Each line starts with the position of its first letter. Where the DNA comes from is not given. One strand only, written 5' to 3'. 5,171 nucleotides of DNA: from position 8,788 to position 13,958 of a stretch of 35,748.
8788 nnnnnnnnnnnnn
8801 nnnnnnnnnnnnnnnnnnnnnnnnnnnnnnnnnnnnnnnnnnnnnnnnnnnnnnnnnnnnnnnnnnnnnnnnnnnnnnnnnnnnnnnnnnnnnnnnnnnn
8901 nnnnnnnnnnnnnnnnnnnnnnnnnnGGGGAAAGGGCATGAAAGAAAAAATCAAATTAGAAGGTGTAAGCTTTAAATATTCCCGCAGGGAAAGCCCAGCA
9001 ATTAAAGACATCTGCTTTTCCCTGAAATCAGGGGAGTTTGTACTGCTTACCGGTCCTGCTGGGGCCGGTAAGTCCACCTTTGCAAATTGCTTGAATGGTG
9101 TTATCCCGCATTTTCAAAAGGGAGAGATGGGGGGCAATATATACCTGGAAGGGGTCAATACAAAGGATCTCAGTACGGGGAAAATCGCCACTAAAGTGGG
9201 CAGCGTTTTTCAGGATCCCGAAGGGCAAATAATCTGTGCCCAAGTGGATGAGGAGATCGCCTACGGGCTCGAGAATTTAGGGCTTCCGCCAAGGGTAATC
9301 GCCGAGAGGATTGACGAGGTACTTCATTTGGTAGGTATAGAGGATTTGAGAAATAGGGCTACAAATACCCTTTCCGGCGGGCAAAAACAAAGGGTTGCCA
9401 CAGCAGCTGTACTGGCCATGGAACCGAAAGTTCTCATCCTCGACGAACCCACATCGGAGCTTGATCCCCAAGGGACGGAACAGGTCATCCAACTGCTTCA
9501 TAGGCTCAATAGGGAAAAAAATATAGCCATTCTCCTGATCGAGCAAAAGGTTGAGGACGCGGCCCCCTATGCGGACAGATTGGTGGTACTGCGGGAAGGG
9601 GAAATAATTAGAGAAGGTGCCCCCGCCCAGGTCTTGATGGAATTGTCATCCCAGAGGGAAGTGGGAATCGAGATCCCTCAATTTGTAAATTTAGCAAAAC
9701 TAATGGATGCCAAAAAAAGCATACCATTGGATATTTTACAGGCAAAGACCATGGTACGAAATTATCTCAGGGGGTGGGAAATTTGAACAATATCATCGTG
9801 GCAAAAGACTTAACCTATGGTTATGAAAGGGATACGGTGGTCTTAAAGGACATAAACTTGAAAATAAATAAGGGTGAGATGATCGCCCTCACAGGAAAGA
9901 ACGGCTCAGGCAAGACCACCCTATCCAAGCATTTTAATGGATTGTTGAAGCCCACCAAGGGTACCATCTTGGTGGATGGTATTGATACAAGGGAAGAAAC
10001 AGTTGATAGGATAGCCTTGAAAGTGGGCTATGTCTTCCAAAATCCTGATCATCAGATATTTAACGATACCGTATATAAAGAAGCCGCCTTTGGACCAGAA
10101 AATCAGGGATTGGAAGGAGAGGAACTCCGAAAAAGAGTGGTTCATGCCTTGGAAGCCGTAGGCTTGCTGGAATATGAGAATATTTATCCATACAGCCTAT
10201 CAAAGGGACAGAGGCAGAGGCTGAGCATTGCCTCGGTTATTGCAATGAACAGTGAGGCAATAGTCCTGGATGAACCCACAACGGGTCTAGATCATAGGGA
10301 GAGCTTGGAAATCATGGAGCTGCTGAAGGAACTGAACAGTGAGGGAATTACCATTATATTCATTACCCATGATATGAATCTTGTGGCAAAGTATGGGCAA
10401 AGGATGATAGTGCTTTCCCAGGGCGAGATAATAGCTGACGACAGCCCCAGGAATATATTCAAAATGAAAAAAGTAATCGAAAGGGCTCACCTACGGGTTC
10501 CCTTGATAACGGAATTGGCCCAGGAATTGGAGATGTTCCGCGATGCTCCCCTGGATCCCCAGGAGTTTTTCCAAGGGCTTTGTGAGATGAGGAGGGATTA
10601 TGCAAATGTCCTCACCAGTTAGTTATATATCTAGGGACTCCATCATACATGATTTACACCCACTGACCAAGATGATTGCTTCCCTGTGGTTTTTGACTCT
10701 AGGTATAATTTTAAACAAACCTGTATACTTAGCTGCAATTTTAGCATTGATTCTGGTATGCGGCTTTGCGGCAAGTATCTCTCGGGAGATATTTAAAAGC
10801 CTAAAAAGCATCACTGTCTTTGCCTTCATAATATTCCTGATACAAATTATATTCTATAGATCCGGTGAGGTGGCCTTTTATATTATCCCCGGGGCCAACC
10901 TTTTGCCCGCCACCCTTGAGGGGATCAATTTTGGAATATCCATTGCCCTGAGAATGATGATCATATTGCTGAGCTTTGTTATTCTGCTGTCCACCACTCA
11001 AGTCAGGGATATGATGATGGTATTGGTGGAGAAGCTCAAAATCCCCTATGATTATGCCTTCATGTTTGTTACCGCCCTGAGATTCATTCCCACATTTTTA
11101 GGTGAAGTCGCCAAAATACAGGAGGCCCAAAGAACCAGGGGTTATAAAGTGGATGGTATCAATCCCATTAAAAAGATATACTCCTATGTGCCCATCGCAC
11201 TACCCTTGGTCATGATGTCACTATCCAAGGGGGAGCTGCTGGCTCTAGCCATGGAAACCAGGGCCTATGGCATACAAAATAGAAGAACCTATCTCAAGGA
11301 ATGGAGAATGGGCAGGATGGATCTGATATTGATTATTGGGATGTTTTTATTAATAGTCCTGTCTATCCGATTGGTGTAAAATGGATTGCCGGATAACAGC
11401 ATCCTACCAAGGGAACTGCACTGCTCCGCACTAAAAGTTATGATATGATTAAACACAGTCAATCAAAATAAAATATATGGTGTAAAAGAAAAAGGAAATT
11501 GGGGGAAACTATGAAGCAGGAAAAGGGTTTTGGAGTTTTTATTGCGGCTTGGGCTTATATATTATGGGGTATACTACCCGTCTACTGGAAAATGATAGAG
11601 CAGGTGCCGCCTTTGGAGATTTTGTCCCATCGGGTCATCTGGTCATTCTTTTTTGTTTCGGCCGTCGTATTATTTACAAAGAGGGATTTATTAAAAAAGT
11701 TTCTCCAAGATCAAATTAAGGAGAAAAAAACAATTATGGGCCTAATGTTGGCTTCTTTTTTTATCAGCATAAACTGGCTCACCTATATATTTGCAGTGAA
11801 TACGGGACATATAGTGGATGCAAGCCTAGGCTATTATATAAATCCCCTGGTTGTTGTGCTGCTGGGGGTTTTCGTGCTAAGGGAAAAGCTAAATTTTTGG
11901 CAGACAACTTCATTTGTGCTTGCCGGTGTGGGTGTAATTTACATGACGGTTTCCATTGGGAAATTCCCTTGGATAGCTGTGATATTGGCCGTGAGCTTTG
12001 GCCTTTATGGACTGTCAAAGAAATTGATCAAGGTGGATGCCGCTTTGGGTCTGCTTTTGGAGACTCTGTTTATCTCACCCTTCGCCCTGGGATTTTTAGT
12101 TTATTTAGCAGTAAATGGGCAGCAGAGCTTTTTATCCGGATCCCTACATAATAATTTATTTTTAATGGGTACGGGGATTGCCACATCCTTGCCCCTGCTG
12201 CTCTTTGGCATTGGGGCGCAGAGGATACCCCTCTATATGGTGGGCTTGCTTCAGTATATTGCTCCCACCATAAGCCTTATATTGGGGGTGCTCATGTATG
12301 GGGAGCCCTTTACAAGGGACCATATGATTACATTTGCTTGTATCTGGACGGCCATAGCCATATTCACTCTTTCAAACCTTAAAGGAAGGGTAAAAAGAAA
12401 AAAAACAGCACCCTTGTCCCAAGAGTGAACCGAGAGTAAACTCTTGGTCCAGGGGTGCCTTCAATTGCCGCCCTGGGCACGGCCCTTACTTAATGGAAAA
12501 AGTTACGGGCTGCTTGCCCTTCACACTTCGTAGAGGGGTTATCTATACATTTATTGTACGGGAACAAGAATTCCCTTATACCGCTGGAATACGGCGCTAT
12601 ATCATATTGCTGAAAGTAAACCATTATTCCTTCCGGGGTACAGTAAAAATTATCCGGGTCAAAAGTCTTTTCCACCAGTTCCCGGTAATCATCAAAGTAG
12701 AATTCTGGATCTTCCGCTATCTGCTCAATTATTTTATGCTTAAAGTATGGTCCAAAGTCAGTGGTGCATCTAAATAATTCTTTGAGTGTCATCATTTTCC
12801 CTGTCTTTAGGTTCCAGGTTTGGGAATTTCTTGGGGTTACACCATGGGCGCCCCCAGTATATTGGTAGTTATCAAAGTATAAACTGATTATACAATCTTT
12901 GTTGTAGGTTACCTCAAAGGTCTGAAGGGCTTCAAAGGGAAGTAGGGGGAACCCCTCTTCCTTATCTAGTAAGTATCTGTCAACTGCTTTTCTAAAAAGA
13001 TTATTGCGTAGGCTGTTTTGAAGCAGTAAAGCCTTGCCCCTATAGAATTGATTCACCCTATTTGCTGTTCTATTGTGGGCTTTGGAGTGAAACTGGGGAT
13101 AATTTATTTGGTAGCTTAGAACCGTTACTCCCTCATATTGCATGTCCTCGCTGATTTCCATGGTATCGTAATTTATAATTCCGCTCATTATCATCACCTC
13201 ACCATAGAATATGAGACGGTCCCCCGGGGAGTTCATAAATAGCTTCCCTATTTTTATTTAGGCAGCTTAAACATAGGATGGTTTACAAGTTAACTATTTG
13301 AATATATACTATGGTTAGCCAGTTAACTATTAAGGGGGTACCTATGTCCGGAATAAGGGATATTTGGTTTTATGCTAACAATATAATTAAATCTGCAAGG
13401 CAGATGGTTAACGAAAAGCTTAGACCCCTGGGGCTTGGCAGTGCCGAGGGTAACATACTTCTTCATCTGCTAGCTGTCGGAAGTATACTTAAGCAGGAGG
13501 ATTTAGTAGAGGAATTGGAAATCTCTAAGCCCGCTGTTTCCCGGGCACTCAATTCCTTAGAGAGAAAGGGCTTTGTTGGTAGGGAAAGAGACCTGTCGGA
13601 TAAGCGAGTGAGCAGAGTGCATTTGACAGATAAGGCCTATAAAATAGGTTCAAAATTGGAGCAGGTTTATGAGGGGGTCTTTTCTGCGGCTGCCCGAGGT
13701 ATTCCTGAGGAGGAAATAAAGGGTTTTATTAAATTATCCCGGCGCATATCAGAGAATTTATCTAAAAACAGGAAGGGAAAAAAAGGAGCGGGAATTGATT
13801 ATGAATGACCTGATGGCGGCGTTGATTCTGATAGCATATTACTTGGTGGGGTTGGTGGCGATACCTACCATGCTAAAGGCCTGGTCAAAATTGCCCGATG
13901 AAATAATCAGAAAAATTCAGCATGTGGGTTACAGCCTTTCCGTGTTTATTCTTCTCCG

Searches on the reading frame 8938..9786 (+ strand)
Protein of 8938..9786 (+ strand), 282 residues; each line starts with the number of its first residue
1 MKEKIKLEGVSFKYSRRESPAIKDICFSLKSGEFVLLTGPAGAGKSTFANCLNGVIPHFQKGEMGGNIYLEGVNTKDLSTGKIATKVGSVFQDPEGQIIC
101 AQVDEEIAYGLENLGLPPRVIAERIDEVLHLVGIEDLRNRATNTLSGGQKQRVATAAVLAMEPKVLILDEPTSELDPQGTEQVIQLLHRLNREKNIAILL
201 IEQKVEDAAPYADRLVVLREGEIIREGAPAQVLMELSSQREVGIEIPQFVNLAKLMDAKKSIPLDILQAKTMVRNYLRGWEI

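Call 6: search_protein_families(library=pfam, proteins=[window:8938-9786:+])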
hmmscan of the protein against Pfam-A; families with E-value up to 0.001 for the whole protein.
window:8938-9786:+ (282 aa): 7 families
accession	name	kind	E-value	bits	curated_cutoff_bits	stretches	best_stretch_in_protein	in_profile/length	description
PF00005.33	ABC_tran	-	7.8e-27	95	25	1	23-173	2-137/137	ABC transporter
PF02463.25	SMC_N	-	2.4e-06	27.6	40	1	33-204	25-200/220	RecF/RecN/SMC N terminal domain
PF13304.12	AAA_21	-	4.2e-06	27.5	27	1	125-199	217-294/304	AAA domain, putative AbiEii toxin, Type IV TA system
PF01078.27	Mg_chelatase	-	0.00011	22.1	20.3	1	34-77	24-67/207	Magnesium chelatase, subunit ChlI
PF13558.12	SbcC_Walker_B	-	0.00016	22.3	27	0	138-188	26-89/90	SbcC/RAD50-like, Walker B motif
PF13191.12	AAA_16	-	0.00024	22.1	32.6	0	31-197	23-165/167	AAA ATPase domain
PF13401.12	AAA_22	-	0.00046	20.9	27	0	32-201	5-121/130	AAA domain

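Call 7: search_protein_families(library=ncbifam, proteins=[window:8938-9786:+])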
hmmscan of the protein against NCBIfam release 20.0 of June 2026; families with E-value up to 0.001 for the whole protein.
window:8938-9786:+ (282 aa): 189 families (the best 25 are shown)
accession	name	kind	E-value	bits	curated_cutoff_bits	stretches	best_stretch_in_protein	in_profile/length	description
TIGR04520.1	ECF_ATPase_1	equivalog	1.3e-76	257.6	315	1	5-274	1-266/269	energy-coupling factor transporter ATPase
NF010156.0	PRK13635.1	equivalog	4.4e-66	222.9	392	1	2-273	3-269/279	energy-coupling factor ABC transporter ATP-binding protein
TIGR04521.1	ECF_ATPase_2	equivalog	1.8e-65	220.8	330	1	5-270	1-271/279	energy-coupling factor transporter ATPase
NF010158.0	PRK13637.1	equivalog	3.8e-60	203.4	390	1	5-276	3-280/287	energy-coupling factor transporter ATPase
NF010155.0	PRK13634.1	equivalog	1.4e-58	198.5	413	1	5-264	3-265/290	energy-coupling factor ABC transporter ATP-binding protein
NF010157.0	PRK13636.1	equivalog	1.7e-52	178.4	463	1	5-268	6-265/285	cobalt transporter ATP-binding subunit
NF010167.0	PRK13648.1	subfamily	4.9e-52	177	241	1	4-260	7-257/269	energy-coupling factor transporter ATPase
NF010171.0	PRK13652.1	equivalog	5.6e-51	173.3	476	1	9-258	8-251/277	cobalt transporter ATP-binding subunit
TIGR01166.1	cbiO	subfamily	4.6e-47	159.9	211.8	1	19-196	5-179/190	cobalt ABC transporter, ATP-binding protein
NF010166.0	PRK13646.1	equivalog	3.4e-45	154.5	458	1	4-266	2-267/286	energy-coupling factor transporter ATPase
NF010170.0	PRK13651.1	equivalog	1e-41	142.9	432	2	82-259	102-279/308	cobalt transporter ATP-binding subunit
NF010068.0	PRK13548.1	equivalog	4.6e-40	137.3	261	1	5-235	4-233/261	heme ABC transporter ATP-binding protein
TIGR00972.1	3a0107s01c2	equivalog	1.8e-39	135.6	343.2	1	7-239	4-237/248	phosphate ABC transporter ATP-binding protein PstB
TIGR03265.1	PhnT2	equivalog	7e-39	134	457.7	1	5-234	5-224/353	putative 2-aminoethylphosphonate ABC transporter ATP-binding protein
TIGR02315.1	ABC_phnC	equivalog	7.1e-39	133.7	266.1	2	126-232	127-233/243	phosphonate ABC transporter ATP-binding protein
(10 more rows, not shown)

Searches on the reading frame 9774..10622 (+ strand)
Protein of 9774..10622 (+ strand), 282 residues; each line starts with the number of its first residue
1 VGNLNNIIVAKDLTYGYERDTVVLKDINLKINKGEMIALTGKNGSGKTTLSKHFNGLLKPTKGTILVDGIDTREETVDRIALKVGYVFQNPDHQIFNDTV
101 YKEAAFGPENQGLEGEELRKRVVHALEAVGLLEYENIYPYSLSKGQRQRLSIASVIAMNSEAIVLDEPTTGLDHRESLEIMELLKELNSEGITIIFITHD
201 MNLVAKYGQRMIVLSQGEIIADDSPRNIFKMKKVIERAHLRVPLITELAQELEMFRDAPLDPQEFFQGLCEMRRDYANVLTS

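Call 6: search_protein_families(library=pfam, proteins=[window:9774-10622:+])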
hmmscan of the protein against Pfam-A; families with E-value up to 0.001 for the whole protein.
window:9774-10622:+ (282 aa): 4 families
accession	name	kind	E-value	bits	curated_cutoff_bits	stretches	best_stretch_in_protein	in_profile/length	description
PF00005.33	ABC_tran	-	4.2e-33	115.3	25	1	24-170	1-137/137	ABC transporter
PF13304.12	AAA_21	-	1.6e-12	48.6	27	1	134-204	230-303/304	AAA domain, putative AbiEii toxin, Type IV TA system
PF02463.25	SMC_N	-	1.3e-09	38.3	40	1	35-210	25-208/220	RecF/RecN/SMC N terminal domain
PF06745.19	ATPase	-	0.00029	20.7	26.6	0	31-67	16-54/231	KaiC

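Call 7: search_protein_families(library=ncbifam, proteins=[window:9774-10622:+])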
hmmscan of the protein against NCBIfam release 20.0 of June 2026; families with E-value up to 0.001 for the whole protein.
window:9774-10622:+ (282 aa): 191 families (the best 25 are shown)
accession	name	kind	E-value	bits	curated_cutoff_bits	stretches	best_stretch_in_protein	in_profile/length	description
TIGR04520.1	ECF_ATPase_1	equivalog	1.1e-80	270.9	315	1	10-254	3-249/269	energy-coupling factor transporter ATPase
TIGR04521.1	ECF_ATPase_2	equivalog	1.7e-79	266.8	330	1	10-254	3-258/279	energy-coupling factor transporter ATPase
NF010158.0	PRK13637.1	equivalog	1.1e-68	231.5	390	1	13-253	8-257/287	energy-coupling factor transporter ATPase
NF010156.0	PRK13635.1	equivalog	1.2e-65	221.5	392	1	5-253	3-252/279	energy-coupling factor ABC transporter ATP-binding protein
NF010171.0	PRK13652.1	equivalog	1.4e-65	221.1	476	1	7-252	3-249/277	cobalt transporter ATP-binding subunit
NF010157.0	PRK13636.1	equivalog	9.8e-65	218.5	463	1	5-253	3-254/285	cobalt transporter ATP-binding subunit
NF010155.0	PRK13634.1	equivalog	1.6e-63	214.7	413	1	16-254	11-259/290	energy-coupling factor ABC transporter ATP-binding protein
NF010166.0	PRK13646.1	equivalog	5.4e-60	203.1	458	1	13-254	8-259/286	energy-coupling factor transporter ATPase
TIGR01166.1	cbiO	subfamily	2.9e-59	199.7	211.8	1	17-204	1-190/190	cobalt ABC transporter, ATP-binding protein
NF010170.0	PRK13651.1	equivalog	3.7e-54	183.7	432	2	76-253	99-277/308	cobalt transporter ATP-binding subunit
NF010167.0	PRK13648.1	subfamily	1.7e-53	181.7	241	1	3-253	3-254/269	energy-coupling factor transporter ATPase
NF010153.0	PRK13631.1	equivalog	1.4e-50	172.1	463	1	18-252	36-287/320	cobalt transporter ATP-binding subunit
TIGR02673.1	FtsE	equivalog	9.9e-47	159.4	264.85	1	9-218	3-214/214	cell division ATP-binding protein FtsE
NF007027.0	PRK09493.1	equivalog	2.7e-42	144.8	379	1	20-230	13-225/240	glutamine ABC transporter ATP-binding protein GlnQ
TIGR00972.1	3a0107s01c2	equivalog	3.4e-42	144.5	343.2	1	9-233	3-235/248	phosphate ABC transporter ATP-binding protein PstB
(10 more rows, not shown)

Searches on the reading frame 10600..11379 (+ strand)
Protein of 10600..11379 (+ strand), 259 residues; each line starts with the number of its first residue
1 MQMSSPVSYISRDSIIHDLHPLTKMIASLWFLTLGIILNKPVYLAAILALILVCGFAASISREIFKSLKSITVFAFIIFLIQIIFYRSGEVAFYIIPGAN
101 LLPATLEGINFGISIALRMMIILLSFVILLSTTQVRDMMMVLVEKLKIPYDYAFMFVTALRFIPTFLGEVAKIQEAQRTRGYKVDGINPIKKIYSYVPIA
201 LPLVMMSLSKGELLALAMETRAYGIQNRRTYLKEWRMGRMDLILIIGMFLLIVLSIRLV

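Call 6: search_protein_families(library=pfam, proteins=[window:10600-11379:+])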
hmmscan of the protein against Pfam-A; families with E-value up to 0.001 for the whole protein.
window:10600-11379:+ (259 aa): 1 family
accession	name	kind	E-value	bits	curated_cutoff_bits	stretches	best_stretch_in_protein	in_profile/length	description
PF02361.21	CbiQ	-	2.8e-29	102.7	25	1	14-230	3-214/216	Cobalt transport protein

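Call 7: search_protein_families(library=ncbifam, proteins=[window:10600-11379:+])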
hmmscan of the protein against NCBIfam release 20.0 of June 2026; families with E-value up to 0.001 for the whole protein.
window:10600-11379:+ (259 aa): 1 family
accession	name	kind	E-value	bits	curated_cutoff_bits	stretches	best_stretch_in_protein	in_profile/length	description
TIGR02454.1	ECF_T_CbiQ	equivalog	2.8e-22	79.5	111.8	1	19-221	1-200/200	cobalt ECF transporter T component CbiQ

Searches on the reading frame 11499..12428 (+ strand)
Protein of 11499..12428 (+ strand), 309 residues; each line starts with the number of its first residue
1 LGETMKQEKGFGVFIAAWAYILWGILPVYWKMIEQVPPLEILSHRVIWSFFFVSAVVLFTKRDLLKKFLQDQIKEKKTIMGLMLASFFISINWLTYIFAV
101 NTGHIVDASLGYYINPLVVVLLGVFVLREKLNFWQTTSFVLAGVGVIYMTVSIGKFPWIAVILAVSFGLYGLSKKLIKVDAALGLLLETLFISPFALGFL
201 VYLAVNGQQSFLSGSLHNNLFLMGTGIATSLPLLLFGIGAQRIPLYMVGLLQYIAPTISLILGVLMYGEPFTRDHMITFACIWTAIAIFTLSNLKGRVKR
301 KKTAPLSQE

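Call 6: search_protein_families(library=pfam, proteins=[window:11499-12428:+])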
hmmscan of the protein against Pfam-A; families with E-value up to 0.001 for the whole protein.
window:11499-12428:+ (309 aa): 1 family
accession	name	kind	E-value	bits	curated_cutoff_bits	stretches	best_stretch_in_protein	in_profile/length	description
PF00892.27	EamA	-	1.1e-20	74.7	28.2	2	11-150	2-134/135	EamA-like transporter family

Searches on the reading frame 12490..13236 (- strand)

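Call 42: search_protein_families(library=pfam, proteins=[window:12490-13236:-])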
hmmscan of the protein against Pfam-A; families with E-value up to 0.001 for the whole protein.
window:12490-13236:- (248 aa): 2 families
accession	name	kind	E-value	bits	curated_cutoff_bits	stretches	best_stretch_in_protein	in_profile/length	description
PF13739.11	PdaC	-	2.5e-20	73.8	29.1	1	39-134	7-95/95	Deacetylase PdaC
PF11738.13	DUF3298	-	1.2e-15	58.6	24.1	1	155-228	4-84/84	Protein of unknown function (DUF3298)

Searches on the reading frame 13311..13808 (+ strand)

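Call 42: search_protein_families(library=pfam, proteins=[window:13311-13808:+])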
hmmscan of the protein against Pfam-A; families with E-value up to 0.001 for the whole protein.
window:13311-13808:+ (165 aa): 13 families
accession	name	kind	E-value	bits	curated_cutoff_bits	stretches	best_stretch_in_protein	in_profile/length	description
PF12802.13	MarR_2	-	2e-11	44.3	27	1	41-99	2-60/61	MarR family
PF01047.28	MarR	-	1.7e-10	41.1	24.6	1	60-100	18-58/59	MarR family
PF01978.25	TrmB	-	1.4e-07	31.6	25.6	1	37-93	1-56/68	Sugar-specific transcriptional regulator TrmB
PF13463.12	HTH_27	-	1.1e-06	29.2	22.2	1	50-109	8-68/68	Winged helix DNA-binding domain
PF00392.27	GntR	-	1.5e-06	28.2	27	1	49-92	13-57/64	Bacterial regulatory proteins, gntR family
PF22381.2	Staph_reg_Sar_Rot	-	1.7e-06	28.5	27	1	40-112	10-81/85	Transcriptional regulator SarA/Rot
PF24034.1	DUF7343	-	2.7e-06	27.5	27.6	1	46-90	5-49/62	Domain of unknown function (DUF7343)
PF01022.26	HTH_5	-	9.9e-06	25.8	22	1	50-89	7-45/47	Bacterial regulatory protein, arsR family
PF09339.16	HTH_IclR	-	0.00012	22.2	22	1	61-91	20-50/52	IclR helix-turn-helix domain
PF13412.12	HTH_24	-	0.00021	21.2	21.9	1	60-89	18-47/48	Winged helix-turn-helix DNA-binding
PF01325.25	Fe_dep_repress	-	0.00026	21.6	26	0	58-91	21-54/60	Iron dependent repressor, N-terminal DNA binding domain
PF25213.1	HVO_A0261_N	-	0.00037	20.7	35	1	51-92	17-57/86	HVO_A0261 N-terminal domain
PF02002.24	TFIIE_alpha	-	0.00043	20.6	22.9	1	49-94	17-64/105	TFIIE alpha subunit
